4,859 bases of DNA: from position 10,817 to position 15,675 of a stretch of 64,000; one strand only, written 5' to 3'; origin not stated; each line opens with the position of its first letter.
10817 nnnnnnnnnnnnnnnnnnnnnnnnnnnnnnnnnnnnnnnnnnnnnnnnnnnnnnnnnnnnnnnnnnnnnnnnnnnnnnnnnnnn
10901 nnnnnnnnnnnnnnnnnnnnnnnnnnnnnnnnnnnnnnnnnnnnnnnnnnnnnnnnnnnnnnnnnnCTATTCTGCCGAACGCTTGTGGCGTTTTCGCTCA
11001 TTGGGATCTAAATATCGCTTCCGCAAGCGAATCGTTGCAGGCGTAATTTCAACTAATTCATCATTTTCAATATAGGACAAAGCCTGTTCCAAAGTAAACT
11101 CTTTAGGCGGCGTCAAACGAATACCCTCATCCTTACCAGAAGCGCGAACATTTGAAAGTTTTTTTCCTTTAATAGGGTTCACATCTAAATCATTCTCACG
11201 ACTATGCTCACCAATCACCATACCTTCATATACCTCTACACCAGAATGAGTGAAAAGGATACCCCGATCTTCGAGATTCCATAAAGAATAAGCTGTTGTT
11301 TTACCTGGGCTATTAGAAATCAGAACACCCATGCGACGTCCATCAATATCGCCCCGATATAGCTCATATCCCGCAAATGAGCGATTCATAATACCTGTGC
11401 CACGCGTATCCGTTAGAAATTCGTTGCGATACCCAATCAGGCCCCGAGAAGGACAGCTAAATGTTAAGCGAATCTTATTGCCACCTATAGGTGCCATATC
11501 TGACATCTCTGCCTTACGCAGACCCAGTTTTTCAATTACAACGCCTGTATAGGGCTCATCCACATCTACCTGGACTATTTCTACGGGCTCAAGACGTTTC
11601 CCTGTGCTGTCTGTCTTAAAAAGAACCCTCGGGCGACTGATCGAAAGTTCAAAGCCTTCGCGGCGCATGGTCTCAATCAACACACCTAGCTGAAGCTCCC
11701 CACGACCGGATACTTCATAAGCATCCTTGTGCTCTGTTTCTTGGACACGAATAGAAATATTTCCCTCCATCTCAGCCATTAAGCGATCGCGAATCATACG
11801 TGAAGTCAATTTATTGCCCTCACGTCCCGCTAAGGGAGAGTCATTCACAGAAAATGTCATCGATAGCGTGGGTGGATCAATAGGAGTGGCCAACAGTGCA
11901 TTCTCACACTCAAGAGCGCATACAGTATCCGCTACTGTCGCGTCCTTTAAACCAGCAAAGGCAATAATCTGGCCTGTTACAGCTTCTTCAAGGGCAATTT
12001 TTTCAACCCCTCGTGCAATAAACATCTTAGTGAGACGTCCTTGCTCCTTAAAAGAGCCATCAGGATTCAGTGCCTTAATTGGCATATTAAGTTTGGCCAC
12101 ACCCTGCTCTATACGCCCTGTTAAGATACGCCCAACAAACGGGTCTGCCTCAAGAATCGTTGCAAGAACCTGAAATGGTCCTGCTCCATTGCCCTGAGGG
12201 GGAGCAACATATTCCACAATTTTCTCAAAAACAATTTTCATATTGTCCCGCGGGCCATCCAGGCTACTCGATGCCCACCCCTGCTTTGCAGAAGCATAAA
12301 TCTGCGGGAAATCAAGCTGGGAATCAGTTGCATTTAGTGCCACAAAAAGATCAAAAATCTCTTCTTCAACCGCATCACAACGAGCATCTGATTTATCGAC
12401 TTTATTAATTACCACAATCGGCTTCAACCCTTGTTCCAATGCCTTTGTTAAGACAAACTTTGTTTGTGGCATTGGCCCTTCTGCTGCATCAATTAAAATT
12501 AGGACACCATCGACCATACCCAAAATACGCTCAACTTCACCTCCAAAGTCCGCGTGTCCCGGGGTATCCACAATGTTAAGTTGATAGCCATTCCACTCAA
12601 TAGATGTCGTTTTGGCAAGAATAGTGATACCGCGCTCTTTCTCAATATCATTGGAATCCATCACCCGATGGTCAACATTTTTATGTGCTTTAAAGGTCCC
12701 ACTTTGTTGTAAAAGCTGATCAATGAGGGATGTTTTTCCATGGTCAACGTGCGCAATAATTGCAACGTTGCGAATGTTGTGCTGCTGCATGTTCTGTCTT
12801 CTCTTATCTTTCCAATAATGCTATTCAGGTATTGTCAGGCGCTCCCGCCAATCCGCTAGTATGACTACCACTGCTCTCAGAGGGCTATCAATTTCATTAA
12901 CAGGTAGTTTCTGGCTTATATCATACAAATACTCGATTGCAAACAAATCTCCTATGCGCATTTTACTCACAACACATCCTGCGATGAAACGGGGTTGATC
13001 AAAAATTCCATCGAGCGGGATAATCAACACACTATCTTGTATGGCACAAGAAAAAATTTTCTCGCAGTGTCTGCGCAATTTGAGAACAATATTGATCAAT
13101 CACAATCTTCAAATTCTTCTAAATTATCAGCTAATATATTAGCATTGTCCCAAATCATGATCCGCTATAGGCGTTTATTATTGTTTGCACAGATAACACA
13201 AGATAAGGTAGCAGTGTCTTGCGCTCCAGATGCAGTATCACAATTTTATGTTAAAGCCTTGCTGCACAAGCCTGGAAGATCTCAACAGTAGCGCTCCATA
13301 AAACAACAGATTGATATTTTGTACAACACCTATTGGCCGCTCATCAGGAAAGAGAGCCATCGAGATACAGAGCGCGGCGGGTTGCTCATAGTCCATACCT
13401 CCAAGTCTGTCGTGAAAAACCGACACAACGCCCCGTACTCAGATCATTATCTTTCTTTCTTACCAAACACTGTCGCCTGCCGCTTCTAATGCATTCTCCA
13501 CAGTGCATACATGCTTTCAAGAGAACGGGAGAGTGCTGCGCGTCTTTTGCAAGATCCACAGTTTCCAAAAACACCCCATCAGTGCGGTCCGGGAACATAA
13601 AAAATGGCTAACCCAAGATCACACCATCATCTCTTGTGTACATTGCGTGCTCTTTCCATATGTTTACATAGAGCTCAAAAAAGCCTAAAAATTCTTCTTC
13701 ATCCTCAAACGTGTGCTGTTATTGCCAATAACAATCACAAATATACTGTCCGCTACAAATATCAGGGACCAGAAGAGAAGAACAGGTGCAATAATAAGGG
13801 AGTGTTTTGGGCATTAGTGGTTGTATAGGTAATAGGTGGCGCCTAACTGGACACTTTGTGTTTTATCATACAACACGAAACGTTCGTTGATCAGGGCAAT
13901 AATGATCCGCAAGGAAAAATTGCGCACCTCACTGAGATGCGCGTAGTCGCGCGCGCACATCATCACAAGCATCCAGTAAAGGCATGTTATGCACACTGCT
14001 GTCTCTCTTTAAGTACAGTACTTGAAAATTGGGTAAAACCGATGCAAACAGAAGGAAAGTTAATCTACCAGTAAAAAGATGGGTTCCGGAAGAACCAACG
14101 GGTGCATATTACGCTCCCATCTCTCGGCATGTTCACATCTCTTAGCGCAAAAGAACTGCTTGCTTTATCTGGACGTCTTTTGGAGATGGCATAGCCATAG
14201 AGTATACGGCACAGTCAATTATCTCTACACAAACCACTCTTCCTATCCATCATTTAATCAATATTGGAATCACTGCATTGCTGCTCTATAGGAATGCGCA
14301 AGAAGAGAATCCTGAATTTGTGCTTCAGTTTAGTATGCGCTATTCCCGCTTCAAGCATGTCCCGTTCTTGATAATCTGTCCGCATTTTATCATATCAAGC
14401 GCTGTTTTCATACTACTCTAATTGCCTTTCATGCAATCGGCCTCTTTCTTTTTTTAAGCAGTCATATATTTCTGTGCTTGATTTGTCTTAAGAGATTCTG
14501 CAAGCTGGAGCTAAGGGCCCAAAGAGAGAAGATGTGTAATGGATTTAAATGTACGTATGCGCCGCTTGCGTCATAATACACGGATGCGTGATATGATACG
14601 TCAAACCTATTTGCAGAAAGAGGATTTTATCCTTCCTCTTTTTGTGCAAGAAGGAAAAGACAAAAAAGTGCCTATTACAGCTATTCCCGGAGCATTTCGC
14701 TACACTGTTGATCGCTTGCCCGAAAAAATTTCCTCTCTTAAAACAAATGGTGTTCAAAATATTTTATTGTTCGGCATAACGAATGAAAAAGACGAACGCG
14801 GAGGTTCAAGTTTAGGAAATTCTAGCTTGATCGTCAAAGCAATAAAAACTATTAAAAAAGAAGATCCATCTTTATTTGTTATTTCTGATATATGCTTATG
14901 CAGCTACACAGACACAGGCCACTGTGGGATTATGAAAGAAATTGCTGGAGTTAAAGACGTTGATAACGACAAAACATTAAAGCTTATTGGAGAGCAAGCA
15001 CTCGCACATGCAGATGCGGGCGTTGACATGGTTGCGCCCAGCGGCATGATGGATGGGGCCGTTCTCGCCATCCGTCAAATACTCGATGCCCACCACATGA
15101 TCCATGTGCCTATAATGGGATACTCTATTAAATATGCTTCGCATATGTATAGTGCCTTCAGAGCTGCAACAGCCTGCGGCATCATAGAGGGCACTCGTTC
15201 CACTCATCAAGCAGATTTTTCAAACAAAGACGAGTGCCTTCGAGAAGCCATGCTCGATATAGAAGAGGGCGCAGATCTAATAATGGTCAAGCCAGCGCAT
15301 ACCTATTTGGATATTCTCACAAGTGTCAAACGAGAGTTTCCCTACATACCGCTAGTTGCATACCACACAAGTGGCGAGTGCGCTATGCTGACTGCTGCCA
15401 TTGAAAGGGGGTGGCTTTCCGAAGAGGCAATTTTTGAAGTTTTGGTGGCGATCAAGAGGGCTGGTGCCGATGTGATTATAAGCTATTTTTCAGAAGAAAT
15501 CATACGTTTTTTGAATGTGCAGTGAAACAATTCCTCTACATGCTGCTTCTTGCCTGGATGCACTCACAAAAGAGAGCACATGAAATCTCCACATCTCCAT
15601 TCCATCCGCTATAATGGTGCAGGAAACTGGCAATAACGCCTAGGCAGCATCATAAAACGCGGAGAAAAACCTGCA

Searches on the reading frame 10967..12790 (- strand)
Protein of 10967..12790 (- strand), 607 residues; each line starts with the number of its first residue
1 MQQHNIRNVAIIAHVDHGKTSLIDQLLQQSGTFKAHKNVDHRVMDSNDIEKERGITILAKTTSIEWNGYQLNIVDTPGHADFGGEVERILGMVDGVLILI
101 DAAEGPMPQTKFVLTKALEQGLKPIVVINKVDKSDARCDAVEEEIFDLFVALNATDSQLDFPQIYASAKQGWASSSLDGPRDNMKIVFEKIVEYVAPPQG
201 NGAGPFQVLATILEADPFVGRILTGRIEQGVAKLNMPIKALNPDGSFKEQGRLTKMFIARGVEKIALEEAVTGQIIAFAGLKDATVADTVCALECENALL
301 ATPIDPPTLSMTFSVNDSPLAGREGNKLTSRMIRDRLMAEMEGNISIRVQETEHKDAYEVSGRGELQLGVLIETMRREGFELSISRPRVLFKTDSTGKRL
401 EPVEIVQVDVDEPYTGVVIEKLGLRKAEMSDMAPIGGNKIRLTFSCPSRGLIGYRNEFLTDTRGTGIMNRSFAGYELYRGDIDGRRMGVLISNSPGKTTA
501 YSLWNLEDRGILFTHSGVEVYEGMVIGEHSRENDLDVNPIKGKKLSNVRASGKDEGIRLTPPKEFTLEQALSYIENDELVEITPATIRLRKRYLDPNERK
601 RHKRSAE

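Call 19: search_protein_families(library=ncbifam, proteins=[window:10967-12790:-], max_evalue=0.00001)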
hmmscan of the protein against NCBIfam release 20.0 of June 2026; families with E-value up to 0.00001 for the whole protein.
window:10967-12790:- (607 aa): 35 families (the best 25 are shown)
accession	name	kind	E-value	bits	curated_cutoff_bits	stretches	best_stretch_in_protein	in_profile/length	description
TIGR01394.1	TypA_BipA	equivalog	3.2e-272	904.1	757.3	1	6-601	1-594/594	translational GTPase TypA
NF007583.0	PRK10218.1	equivalog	8.9e-211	701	1260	1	5-606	4-604/607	ribosome-dependent GTPase TypA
NF009381.0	PRK12740.1-5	subfamily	5.6e-52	177.1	583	2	2-149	5-154/692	elongation factor G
TIGR00490.1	aEF-2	equivalog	1.5e-51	175.4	738.45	2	2-150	15-167/720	elongation factor EF-2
TIGR01393.1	lepA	equivalog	1.2e-50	172.5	533.9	1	5-295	2-278/595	translation elongation factor 4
TIGR00484.1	EF-G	equivalog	1.4e-50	172.2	659.4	2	3-147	7-153/691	elongation factor G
NF012153.1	tet_protect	equivalog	1.1e-42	146.1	775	1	8-146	2-142/614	tetracycline resistance ribosomal protection protein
NF009891.0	PRK13351.1-1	equivalog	2.7e-35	122.1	597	2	2-149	5-154/681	elongation factor G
NF000120.3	47473_otr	exception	8.9e-34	117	900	1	8-148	4-146/608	tetracycline resistance ribosomal protection protein Otr(A)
NF009377.1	PRK12740.1-1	equivalog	3.8e-33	114.8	890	2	3-147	10-156/700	elongation factor G-like protein EF-G2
NF012154.0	tet_protect_Q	exception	5.2e-32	110.9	1425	1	5-137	2-136/638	tetracycline resistance ribosomal protection protein Tet(Q)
NF033148.1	tet_protect_M_W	exception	1.9e-29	102.5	1100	1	5-146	2-145/639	TetM/TetW/TetO/TetS family tetracycline resistance ribosomal protection protein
NF001964.0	PRK00741.1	equivalog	1e-26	93.5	473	1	6-135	12-147/529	peptide chain release factor 3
NF012155.1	tet_protect_M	exception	3.1e-26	91.8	1420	1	6-145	3-144/639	tetracycline resistance ribosomal protection protein Tet(M)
NF058620.1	EFG2_Bacteroid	exception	4.2e-26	91.5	1000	1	2-145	5-150/717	elongation factor G2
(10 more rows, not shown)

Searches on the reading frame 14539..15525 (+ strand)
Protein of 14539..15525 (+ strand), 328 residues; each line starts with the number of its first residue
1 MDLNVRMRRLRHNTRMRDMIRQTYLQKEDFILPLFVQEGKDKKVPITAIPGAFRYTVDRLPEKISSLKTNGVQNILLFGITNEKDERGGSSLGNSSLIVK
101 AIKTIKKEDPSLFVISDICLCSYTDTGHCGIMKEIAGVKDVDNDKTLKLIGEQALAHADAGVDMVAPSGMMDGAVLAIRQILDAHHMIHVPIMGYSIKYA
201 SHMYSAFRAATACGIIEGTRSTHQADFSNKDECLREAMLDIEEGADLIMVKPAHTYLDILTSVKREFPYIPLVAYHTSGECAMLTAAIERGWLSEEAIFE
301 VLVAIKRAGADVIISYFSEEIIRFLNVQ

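Call 18: search_protein_families(library=ncbifam, proteins=[window:14539-15525:+], max_evalue=0.00001)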
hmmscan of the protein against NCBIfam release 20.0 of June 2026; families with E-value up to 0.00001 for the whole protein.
window:14539-15525:+ (328 aa): 2 families
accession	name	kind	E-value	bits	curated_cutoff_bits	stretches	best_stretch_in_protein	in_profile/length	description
NF006762.1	PRK09283.1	equivalog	1.4e-118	396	297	1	4-326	5-325/327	porphobilinogen synthase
NF009923.0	PRK13384.1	equivalog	2.5e-102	342.7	507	1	4-325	8-324/327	porphobilinogen synthase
